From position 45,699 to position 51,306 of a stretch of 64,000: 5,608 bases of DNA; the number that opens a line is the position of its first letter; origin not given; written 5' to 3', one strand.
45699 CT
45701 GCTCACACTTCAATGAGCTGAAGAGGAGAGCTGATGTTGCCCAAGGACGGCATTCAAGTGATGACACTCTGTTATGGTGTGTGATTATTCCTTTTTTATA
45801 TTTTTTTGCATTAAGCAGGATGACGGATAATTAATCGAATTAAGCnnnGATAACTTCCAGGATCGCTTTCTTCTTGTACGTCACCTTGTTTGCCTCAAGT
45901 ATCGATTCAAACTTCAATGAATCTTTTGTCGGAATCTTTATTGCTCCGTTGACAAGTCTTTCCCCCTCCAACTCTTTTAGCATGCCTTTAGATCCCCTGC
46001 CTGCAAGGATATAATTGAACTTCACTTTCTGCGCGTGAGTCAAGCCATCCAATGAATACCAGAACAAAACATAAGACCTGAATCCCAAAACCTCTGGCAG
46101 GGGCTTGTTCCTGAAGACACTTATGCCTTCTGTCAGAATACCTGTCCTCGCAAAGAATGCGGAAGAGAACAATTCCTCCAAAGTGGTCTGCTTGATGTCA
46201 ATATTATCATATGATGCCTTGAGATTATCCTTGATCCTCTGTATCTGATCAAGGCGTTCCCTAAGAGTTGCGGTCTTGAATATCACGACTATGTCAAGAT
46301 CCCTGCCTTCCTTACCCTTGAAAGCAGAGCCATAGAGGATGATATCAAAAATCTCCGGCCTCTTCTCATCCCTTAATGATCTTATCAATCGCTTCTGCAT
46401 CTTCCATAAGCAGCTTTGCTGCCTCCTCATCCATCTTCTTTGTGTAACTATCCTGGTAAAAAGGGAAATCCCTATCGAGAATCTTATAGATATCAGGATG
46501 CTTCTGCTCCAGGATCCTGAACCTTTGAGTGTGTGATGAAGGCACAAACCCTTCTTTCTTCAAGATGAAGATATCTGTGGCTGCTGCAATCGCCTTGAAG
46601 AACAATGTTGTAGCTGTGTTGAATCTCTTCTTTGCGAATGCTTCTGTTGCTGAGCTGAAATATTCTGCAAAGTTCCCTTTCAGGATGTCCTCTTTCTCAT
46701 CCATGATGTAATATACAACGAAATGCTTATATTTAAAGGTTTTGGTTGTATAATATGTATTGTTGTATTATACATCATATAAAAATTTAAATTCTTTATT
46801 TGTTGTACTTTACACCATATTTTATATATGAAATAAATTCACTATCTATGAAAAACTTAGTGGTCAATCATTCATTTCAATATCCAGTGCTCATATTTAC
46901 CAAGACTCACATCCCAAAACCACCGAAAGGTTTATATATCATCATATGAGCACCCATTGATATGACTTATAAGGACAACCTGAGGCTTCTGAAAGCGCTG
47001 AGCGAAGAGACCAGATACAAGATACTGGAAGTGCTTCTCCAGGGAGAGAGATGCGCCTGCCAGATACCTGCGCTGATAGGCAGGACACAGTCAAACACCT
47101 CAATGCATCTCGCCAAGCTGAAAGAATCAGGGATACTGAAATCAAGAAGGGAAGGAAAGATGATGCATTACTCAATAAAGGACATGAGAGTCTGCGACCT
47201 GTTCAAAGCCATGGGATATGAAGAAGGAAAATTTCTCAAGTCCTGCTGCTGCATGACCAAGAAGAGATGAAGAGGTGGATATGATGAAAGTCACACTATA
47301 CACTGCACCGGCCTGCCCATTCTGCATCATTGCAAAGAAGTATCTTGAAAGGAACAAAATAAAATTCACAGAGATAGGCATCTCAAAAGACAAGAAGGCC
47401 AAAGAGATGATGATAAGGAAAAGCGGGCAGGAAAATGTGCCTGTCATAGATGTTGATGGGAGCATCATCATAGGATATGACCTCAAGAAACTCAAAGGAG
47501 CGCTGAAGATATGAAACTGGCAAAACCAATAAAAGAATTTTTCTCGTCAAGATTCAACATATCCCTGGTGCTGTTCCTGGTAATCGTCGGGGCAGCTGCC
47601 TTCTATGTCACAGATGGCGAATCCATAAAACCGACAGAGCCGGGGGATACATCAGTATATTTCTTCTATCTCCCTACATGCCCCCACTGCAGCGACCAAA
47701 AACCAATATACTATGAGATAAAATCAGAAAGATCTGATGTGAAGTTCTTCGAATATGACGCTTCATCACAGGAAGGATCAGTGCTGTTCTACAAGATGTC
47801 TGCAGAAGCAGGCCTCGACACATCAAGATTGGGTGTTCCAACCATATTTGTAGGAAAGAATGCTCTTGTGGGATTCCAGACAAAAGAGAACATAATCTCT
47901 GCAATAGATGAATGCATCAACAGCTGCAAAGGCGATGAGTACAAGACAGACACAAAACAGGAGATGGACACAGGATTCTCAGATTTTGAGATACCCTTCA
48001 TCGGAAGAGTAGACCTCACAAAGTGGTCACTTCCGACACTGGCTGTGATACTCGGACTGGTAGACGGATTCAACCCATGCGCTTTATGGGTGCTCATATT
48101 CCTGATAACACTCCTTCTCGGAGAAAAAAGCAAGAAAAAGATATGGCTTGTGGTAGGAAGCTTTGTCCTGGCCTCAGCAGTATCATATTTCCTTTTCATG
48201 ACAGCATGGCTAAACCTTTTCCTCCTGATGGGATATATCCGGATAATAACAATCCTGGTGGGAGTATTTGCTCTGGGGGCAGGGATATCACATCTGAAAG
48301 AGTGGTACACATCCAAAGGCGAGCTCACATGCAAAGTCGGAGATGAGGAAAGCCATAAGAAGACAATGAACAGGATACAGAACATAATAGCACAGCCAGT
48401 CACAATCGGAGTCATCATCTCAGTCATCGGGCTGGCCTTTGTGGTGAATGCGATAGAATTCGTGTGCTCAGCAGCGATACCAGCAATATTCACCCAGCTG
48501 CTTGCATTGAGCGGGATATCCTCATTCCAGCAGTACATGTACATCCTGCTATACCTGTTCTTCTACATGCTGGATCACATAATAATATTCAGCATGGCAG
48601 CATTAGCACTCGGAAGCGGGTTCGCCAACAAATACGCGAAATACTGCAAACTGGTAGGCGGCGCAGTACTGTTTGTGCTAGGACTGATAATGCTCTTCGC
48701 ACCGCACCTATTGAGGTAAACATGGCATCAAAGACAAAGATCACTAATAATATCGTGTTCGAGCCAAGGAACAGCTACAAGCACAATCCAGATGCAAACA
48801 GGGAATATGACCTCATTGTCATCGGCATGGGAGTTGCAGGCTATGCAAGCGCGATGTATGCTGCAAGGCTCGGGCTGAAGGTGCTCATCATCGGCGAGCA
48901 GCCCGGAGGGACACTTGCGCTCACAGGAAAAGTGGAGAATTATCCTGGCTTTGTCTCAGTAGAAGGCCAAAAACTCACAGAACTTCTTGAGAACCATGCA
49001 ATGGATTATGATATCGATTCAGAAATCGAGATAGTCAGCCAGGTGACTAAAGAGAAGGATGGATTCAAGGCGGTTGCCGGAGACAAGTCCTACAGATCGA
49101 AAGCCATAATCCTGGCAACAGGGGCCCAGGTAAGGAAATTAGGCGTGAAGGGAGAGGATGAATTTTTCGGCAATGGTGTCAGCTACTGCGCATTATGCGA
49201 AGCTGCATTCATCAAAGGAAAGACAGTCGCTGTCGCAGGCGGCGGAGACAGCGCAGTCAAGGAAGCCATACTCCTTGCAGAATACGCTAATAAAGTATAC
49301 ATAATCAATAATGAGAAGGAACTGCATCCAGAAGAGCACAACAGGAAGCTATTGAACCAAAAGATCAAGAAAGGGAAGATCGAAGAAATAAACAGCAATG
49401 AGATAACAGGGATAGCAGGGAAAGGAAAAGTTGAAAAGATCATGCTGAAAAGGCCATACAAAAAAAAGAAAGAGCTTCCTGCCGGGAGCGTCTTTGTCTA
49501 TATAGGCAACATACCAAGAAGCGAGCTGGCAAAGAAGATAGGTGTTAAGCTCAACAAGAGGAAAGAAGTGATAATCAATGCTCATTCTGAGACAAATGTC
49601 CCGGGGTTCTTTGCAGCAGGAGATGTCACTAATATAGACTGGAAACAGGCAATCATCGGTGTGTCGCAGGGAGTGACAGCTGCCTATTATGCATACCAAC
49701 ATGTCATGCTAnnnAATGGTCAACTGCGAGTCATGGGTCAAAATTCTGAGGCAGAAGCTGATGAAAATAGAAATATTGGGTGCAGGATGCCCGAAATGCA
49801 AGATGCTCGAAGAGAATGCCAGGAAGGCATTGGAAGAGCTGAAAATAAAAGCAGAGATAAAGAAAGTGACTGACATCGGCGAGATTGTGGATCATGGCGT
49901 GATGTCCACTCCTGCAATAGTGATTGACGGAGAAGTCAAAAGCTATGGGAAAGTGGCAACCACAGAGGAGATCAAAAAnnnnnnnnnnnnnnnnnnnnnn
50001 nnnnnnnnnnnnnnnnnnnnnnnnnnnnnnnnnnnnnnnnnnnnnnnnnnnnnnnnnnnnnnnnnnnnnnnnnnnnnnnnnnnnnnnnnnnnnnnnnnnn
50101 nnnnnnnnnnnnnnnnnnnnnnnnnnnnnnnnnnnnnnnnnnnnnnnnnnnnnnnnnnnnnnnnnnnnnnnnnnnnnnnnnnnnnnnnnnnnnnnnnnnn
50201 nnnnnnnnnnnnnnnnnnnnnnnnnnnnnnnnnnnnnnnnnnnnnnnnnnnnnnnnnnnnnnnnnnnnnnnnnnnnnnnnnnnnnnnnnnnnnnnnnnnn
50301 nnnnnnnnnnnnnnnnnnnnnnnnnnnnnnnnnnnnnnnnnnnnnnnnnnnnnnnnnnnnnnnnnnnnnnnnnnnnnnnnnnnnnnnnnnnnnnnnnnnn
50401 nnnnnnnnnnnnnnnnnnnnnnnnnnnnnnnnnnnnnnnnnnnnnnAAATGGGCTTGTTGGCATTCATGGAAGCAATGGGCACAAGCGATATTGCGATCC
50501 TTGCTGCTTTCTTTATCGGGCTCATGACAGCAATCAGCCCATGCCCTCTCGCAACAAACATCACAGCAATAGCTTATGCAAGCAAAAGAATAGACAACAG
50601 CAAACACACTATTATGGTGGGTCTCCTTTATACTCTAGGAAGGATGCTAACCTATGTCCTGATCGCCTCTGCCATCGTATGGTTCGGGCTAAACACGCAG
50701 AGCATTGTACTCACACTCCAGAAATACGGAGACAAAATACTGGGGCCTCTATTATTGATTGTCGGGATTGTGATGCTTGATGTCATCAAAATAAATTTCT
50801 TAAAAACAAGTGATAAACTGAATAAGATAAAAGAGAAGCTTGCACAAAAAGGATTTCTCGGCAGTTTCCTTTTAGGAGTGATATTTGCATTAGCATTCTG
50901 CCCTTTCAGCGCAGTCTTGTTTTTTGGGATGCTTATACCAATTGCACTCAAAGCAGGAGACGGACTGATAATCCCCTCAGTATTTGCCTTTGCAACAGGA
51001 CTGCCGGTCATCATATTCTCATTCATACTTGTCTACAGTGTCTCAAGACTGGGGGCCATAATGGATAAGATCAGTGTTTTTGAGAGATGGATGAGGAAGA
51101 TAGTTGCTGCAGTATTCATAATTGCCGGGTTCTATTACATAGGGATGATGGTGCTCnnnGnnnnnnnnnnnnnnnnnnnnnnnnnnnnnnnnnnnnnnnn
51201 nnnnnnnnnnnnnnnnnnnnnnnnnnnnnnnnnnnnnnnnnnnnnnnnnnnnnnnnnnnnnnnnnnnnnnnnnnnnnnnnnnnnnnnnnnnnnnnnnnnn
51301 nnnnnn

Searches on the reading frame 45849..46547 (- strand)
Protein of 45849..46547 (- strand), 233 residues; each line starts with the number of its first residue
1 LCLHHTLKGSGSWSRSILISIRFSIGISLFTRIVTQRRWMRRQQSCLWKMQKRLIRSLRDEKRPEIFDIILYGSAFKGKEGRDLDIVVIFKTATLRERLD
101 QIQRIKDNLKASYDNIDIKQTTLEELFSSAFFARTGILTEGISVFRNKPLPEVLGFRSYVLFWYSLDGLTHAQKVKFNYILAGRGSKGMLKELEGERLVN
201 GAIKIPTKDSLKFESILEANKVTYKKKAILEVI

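Call 17: search_protein_families(library=ncbifam, proteins=[window:45849-46547:-], max_evalue=1e-8)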
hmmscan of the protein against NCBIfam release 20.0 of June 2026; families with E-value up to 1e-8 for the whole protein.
window:45849-46547:- (233 aa): 0 families

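Call 46: search_protein_families(library=pfam, proteins=[window:45849-46547:-], max_evalue=0.01)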
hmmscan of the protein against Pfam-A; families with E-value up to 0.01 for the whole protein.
window:45849-46547:- (233 aa): 2 families
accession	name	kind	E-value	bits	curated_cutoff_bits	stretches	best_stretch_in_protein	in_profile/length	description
PF18765.7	Polbeta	-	8.5e-06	26.3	26.9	1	62-121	9-72/93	Polymerase beta, Nucleotidyltransferase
PF01909.29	NTP_transf_2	-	0.0004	21.1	21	1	54-119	4-72/93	Nucleotidyltransferase domain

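Call 72: search_protein_families(library=padloc, proteins=[window:45849-46547:-], max_evalue=0.001)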
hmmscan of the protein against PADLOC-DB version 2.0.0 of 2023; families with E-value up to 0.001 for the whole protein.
window:45849-46547:- (233 aa): 1 family
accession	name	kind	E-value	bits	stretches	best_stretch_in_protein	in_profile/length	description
PDLC04903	PDC-S09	-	0.00048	18.4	1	48-115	8-78/108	-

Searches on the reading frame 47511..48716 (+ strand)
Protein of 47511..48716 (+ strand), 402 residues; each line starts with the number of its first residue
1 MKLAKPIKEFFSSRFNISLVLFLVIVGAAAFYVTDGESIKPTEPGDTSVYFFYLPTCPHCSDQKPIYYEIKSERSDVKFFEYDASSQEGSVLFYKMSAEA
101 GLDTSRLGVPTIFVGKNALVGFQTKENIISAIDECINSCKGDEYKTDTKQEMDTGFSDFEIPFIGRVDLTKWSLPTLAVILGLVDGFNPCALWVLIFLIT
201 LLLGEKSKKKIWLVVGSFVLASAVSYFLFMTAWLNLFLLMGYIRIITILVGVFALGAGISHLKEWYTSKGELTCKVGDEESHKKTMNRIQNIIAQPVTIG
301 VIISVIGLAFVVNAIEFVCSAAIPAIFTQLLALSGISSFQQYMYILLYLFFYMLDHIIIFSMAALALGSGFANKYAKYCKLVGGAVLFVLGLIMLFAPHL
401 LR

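Call 17: search_protein_families(library=ncbifam, proteins=[window:47511-48716:+], max_evalue=1e-8)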
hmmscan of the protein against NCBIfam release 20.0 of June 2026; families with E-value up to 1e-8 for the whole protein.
window:47511-48716:+ (402 aa): 0 families

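Call 46: search_protein_families(library=pfam, proteins=[window:47511-48716:+], max_evalue=0.01)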
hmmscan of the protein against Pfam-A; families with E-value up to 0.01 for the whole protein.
window:47511-48716:+ (402 aa): 1 family
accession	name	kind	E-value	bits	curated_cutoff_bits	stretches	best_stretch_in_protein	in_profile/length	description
PF00085.26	Thioredoxin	-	0.0044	17.4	23.5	1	51-92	24-66/103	Thioredoxin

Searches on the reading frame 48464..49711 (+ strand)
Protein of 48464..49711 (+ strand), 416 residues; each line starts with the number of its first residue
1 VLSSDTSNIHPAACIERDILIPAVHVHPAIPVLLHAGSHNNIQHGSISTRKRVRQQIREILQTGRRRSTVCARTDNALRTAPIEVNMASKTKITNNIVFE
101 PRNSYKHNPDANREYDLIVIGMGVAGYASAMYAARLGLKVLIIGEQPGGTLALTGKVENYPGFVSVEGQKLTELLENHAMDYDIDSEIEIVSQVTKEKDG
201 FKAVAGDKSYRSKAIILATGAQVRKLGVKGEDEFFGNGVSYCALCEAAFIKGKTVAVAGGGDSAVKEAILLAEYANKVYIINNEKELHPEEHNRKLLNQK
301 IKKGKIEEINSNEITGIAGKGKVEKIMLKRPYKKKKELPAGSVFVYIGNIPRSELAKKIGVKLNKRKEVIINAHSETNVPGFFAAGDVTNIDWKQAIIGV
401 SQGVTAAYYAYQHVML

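Call 17: search_protein_families(library=ncbifam, proteins=[window:48464-49711:+], max_evalue=1e-8)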
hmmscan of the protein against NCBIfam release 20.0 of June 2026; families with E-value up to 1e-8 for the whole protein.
window:48464-49711:+ (416 aa): 26 families (the best 25 are shown)
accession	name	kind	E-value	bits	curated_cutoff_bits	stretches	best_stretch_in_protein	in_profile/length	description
TIGR01292.1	TRX_reduct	equivalog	1.2e-82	277.1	343.45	1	115-412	1-298/300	thioredoxin-disulfide reductase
TIGR03140.1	AhpF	equivalog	5.2e-68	229.8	502.9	1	103-415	201-513/515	alkyl hydroperoxide reductase subunit F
TIGR03143.1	AhpF_homolog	hypoth_equivalog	1.4e-57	195.6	687.65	1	113-412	3-306/555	putative alkyl hydroperoxide reductase F subunit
NF007614.0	PRK10262.1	equivalog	1.6e-42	145.8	644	1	115-410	7-310/321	thioredoxin-disulfide reductase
TIGR01350.1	lipoamide_DH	equivalog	3.3e-23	82.1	408.8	1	203-409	127-328/461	dihydrolipoyl dehydrogenase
TIGR04018.1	Bthiol_YpdA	hypoth_equivalog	1.2e-21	76.9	339.9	1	189-390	91-290/316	YpdA family putative bacillithiol disulfide reductase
NF004776.0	PRK06116.1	equivalog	2.8e-19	69.5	480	1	187-390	107-306/450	glutathione-disulfide reductase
NF004991.0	PRK06370.1-3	subfamily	5e-18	64.9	620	1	207-394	160-346/509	FAD-containing oxidoreductase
TIGR02053.1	MerA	equivalog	2.4e-17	63.1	454.45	1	203-412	120-330/465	mercury(II) reductase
TIGR01424.1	gluta_reduc_2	equivalog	1.3e-15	57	606.05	1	205-390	124-304/446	glutathione-disulfide reductase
NF004943.0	PRK06292.2-1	equivalog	1.7e-15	56.8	432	1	203-389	122-308/456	dihydrolipoyl dehydrogenase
NF004945.0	PRK06292.2-3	equivalog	1e-14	54.3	494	1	185-389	103-305/457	dihydrolipoyl dehydrogenase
NF041853.1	hythiocyan_redase_MerA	equivalog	7.6e-14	51.4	650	1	209-389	119-295/440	hypothiocyanous acid reductase MerA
NF003585.0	PRK05249.1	equivalog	1.7e-13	50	465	0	252-408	176-331/464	Si-specific NAD(P)(+) transhydrogenase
TIGR01421.1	gluta_reduc_1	equivalog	2.4e-13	50.1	556.15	0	202-389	121-305/450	glutathione-disulfide reductase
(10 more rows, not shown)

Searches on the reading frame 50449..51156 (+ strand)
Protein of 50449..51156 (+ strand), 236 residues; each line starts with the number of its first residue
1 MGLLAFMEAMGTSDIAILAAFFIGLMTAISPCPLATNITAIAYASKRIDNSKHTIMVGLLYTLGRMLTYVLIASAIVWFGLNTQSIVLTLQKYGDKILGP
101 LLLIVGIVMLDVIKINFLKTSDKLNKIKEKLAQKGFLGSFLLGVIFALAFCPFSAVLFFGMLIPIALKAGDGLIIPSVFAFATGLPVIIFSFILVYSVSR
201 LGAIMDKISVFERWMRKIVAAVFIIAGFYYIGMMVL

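Call 17: search_protein_families(library=ncbifam, proteins=[window:50449-51156:+], max_evalue=1e-8)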
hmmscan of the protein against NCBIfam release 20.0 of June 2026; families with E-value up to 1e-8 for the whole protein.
window:50449-51156:+ (236 aa): 1 family
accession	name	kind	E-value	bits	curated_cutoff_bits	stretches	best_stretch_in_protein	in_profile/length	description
NF040495.1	tranport_ArsG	equivalog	1.2e-88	296.3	200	1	12-234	2-224/225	aromatic aminobenezylarsenical efflux permease ArsG family transporter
